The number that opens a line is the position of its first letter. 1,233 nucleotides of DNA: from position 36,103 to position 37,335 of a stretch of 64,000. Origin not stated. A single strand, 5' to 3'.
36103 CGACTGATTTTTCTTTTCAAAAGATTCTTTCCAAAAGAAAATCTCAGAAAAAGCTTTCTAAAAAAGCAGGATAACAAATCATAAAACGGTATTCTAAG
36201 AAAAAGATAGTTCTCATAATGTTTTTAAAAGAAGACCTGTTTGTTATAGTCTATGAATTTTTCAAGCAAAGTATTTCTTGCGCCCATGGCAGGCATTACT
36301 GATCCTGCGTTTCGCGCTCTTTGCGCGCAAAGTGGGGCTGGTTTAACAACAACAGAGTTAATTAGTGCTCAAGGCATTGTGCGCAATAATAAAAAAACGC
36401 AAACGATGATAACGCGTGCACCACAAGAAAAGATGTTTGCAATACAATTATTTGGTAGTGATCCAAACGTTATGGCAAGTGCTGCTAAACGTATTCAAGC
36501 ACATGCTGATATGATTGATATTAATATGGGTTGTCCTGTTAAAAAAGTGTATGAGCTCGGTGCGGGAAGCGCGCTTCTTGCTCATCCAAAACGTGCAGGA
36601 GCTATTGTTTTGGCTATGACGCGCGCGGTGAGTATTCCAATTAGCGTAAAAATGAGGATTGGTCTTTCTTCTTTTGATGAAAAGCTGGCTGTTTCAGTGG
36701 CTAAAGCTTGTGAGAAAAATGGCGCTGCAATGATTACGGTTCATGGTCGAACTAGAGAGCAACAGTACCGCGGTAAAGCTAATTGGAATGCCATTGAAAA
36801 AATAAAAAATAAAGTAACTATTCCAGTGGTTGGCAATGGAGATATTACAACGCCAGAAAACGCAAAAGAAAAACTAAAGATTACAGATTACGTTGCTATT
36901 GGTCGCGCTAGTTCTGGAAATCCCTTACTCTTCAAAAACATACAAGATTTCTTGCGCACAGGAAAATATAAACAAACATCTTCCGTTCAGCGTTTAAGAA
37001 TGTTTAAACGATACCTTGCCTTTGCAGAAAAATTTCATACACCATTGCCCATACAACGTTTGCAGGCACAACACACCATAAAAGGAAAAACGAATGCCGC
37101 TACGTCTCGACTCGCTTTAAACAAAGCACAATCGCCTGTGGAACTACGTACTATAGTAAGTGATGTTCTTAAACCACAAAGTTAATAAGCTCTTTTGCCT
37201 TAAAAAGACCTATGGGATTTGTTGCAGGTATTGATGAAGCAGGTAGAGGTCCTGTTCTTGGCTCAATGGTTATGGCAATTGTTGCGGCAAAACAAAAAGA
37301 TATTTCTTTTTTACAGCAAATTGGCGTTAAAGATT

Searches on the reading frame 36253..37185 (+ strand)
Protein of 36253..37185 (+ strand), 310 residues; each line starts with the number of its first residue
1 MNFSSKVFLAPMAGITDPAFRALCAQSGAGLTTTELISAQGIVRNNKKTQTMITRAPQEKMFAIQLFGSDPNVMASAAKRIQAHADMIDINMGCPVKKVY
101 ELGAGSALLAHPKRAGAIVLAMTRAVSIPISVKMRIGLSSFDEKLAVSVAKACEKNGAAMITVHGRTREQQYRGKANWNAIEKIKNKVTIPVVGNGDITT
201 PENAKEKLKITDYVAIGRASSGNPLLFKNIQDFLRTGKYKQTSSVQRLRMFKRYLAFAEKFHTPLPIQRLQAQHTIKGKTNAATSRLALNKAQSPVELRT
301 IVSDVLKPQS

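Call 44: find_related_loci(query=window:36253-37185:+, collection=metagenome_contigs, flank=10000)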
Query window:36253-37185:+ (310 aa) in metagenome_contigs; peptide patterns used: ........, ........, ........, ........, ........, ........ (x = any residue, [..] = any of these).
545 stretches matched a pattern; 230 encode a relative of the query (tblastn E <= 1e-3); the best 80 are kept; 80 distinct loci.
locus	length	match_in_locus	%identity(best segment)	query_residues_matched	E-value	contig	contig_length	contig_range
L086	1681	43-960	41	3-302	7e-71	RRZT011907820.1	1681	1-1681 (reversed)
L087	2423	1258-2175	41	3-302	5e-68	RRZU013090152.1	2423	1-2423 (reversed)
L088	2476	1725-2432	46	5-238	2e-67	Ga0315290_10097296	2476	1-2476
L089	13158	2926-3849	42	1-302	4e-66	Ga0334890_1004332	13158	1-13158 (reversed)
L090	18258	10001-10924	42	1-302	4e-66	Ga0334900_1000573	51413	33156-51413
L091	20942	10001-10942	39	1-308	1e-64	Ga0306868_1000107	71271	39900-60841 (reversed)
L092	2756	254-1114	41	3-283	1e-64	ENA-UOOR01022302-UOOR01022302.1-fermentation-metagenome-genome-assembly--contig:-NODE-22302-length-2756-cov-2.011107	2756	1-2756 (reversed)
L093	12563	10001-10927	40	5-306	5e-64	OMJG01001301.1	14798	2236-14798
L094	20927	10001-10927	40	1-303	6e-65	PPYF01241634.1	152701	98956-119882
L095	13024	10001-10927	40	5-306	1e-63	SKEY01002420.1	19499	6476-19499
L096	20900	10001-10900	42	1-294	4e-61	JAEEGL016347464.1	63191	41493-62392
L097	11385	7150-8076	38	1-304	2e-59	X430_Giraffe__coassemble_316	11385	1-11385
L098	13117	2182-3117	40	1-305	3e-59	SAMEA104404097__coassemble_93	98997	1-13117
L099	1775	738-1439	45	5-235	3e-61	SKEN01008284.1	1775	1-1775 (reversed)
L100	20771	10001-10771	41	1-255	7e-59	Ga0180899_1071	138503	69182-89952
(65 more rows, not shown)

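Call 81: find_homologous_proteins(query=window:36253-37185:+, max_evalue=1e-30)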
Query window:36253-37185:+ (310 aa): 7852 proteins with E <= 1e-30 among 8000 candidates; the best 120 are listed.
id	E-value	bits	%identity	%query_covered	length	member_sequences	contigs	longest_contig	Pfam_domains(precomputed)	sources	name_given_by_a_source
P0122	1.9e-197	672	100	100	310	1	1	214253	PF01207.24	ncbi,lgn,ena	-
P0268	1.0e-123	430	64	100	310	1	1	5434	PF01207.24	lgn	-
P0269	8.2e-121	420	61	100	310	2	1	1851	PF01207.24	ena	-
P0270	2.4e-119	416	64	99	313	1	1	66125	PF01207.24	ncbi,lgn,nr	ncbi:tRNA dihydrouridine synthase DusB [Candidatus Woesearchaeota archaeon]|nr:tRNA dihydrouridine s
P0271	2.3e-113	396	59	100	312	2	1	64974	PF01207.24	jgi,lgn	-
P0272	2.4e-97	343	53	98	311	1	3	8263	PF01180.28,PF01207.24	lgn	-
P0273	2.4e-93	330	51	99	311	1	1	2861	PF01180.28,PF00977.28,PF01207.24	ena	-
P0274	4.3e-91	323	53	96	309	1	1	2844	PF01207.24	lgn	-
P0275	1.3e-90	321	51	97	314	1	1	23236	PF00977.28,PF01207.24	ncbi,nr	ncbi:MAG: tRNA dihydrouridine synthase DusB [Nanoarchaeota archaeon]|nr:tRNA dihydrouridine synthase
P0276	1.2e-89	318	52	99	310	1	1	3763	PF01180.28,PF01207.24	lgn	-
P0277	1.4e-88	315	49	99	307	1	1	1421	PF01207.24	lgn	-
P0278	2.6e-88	314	49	100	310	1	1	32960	PF01207.24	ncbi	ncbi:MAG: tRNA dihydrouridine synthase DusB [Nanobdellota archaeon]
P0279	3.2e-88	314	50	99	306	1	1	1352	PF01180.28,PF01207.24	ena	-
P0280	5.3e-88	313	47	99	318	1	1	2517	PF01207.24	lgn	-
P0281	1.0e-87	312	50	99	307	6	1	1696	PF01180.28,PF01680.24,PF01207.24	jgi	jgi:tRNA-dihydrouridine synthase B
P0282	2.9e-87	310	50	99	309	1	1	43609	PF01180.28,PF01207.24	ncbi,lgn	ncbi:MAG: tRNA dihydrouridine synthase DusB [Candidatus Woesearchaeota archaeon]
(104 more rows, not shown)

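Call 82: find_encoding_contigs(protein=P0270, flank=10000, max_places=2)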
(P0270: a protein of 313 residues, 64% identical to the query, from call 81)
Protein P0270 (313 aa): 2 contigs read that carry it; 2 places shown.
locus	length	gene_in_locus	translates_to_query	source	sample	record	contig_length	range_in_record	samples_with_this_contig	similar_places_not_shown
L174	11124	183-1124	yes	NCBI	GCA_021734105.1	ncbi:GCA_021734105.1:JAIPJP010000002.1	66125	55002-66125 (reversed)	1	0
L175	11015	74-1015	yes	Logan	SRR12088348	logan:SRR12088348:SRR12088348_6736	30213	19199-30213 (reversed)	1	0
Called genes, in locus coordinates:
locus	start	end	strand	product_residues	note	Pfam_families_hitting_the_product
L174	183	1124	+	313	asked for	PF01207:Dus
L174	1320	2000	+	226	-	PF01351:RNase_HII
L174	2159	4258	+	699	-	PF01841:Transglut_core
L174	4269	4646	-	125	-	PF08271:Zn_Ribbon_TF (faint)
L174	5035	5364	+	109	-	-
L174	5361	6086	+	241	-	PF14512:TM1586_NiRdase (faint), PF00881:Nitroreductase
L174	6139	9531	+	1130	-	PF14890:Intein_splicing, PF14528:LAGLIDADG_3 (weak), PF06733:DEAD_2, PF13307:Helicase_C_2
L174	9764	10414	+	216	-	PF00406:ADK, PF13238:AAA_18 (faint), PF13207:AAA_17, PF05191:ADK_lid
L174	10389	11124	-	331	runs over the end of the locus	PF01142:TruD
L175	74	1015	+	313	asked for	PF01207:Dus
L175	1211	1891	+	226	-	PF01351:RNase_HII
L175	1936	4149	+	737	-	PF01841:Transglut_core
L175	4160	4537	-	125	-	PF08271:Zn_Ribbon_TF (faint)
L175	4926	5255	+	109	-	-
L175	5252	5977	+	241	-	PF14512:TM1586_NiRdase (faint), PF00881:Nitroreductase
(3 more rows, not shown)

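Call 83: find_encoding_contigs(protein=P0271, flank=10000, max_places=2)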
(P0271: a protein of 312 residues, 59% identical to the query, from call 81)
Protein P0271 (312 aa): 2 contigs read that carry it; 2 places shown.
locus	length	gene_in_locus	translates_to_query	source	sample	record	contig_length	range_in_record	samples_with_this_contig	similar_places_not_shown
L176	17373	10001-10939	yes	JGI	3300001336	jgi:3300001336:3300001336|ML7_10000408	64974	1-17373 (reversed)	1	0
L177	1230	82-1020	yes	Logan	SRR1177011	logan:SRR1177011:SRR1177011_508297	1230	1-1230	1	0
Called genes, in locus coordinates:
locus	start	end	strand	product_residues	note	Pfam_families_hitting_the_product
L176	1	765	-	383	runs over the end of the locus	-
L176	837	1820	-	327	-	-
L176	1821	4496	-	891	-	PF13519:VWA_2 (faint), PF00092:VWA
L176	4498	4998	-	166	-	-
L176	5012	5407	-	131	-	-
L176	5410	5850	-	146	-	-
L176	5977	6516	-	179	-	-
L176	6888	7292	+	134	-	-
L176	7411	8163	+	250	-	PF13489:Methyltransf_23, PF13847:Methyltransf_31 (weak)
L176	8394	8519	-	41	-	-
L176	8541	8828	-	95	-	PF14947:HTH_45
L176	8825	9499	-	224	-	-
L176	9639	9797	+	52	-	-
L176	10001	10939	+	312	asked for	PF01207:Dus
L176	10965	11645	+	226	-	PF01351:RNase_HII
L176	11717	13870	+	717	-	PF01841:Transglut_core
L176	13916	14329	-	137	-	PF13248:Zn_ribbon_3 (faint)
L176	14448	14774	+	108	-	-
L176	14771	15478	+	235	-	PF14512:TM1586_NiRdase (faint), PF00881:Nitroreductase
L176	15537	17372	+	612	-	?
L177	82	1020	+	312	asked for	PF01207:Dus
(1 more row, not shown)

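Call 84: find_encoding_contigs(protein=P0268, flank=10000, max_places=2)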
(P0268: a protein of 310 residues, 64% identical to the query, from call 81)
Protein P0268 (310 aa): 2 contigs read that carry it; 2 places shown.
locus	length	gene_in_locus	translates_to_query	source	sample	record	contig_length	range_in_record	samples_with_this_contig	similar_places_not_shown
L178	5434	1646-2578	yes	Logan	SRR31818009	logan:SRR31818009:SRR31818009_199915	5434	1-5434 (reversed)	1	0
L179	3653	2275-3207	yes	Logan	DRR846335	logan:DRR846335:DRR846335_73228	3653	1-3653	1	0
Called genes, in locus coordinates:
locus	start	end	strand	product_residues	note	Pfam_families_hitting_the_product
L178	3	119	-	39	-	?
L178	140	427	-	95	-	PF14947:HTH_45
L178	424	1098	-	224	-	PF24365:DUF7521 (weak)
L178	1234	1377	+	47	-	-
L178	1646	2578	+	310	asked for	PF01207:Dus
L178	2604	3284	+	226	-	PF01351:RNase_HII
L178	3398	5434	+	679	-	?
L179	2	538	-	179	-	?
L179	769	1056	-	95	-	PF14947:HTH_45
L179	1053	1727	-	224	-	PF24365:DUF7521 (weak)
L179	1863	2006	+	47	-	-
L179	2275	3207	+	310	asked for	PF01207:Dus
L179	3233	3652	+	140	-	?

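Call 91: search_protein_families(library=pfam, proteins=[L179:2-538:-, L176:7411-8163:+], max_evalue=1)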
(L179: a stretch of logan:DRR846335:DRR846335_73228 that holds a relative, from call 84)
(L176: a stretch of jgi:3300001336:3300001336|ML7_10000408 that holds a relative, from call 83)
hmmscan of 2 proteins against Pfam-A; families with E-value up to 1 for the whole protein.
L179:2-538:- (179 aa): 0 families

L176:7411-8163:+ (250 aa): 8 families
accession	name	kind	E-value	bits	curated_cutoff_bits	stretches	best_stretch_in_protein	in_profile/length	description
PF13489.12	Methyltransf_23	-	4.4e-08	33.5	27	1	25-158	10-121/164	Methyltransferase domain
PF13847.12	Methyltransf_31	-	8.7e-06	25.9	27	1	84-178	39-130/145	Methyltransferase domain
PF08242.18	Methyltransf_12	-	2.7e-05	25.3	30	1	45-150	1-97/98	Methyltransferase domain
PF08241.18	Methyltransf_11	-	0.00045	21.2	21.2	1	81-153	19-95/95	Methyltransferase domain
PF05401.17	NodS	-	0.0021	18.3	24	1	86-154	71-145/201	Nodulation protein S (NodS)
PF05219.18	DREV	-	0.008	15.8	26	1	89-160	125-195/265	DREV methyltransferase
PF13649.12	Methyltransf_25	-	0.013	16.6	27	1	86-149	34-97/97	Methyltransferase domain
PF19732.4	SpoIIE_N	-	0.014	14.5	27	1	83-161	515-589/605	Stage II sporulation protein E N-terminal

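Call 99: find_encoding_contigs(protein=P0282, flank=10000, max_places=1)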
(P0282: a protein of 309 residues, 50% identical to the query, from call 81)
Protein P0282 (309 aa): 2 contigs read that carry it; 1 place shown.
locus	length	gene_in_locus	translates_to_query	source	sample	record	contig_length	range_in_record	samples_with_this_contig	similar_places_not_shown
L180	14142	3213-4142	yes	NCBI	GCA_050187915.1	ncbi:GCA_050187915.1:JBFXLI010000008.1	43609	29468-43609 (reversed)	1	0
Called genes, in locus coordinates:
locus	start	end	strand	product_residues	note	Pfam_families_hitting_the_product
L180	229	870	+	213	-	PF00254:FKBP_C (weak), PF22199:FKBP26_IF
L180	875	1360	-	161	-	-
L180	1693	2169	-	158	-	-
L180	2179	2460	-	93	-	PF14947:HTH_45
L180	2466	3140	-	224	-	-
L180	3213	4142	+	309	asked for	PF01207:Dus, PF01180:DHO_dh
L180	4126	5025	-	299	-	PF00892:EamA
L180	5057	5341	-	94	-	-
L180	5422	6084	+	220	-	PF01351:RNase_HII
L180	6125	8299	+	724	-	PF01841:Transglut_core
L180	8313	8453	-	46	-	-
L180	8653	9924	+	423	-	PF02403:Seryl_tRNA_N, PF00587:tRNA-synt_2b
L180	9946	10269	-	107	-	-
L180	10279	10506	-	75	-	PF01037:AsnC_trans_reg, PF22482:AsnC_trans_reg_3 (weak)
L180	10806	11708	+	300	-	PF00557:Peptidase_M24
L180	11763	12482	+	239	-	-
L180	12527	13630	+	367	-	PF03193:RsgA_GTPase (faint), PF00009:GTP_EFTU (faint), PF01926:MMR_HSR1, PF02421:FeoB_N, PF16897:MMR_HSR1_Xtn, PF02824:TGS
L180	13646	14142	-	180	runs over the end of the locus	-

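Call 100: find_encoding_contigs(protein=P0272, flank=10000, max_places=2)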
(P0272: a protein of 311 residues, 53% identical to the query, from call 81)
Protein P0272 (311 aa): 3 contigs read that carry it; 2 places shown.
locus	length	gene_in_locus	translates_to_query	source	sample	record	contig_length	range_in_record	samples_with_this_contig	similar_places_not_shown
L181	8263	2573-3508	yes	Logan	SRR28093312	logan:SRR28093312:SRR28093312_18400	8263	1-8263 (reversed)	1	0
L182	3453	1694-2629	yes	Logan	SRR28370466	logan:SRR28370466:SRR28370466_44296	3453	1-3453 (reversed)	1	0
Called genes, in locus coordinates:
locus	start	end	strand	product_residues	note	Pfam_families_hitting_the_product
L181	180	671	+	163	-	-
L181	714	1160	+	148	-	-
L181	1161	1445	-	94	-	PF14947:HTH_45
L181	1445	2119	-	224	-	-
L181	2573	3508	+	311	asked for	PF01207:Dus, PF01180:DHO_dh (faint)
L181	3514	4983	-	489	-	PF00474:SSF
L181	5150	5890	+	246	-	PF01978:TrmB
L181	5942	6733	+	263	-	PF13175:AAA_15 (faint), PF00005:ABC_tran, PF13304:AAA_21 (faint)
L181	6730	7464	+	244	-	PF01061:ABC2_membrane, PF12698:ABC2_membrane_3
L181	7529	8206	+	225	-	PF01351:RNase_HII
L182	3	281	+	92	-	?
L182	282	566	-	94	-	PF14947:HTH_45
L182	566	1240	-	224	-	-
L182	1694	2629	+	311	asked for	PF01207:Dus, PF01180:DHO_dh (faint)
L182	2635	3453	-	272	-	?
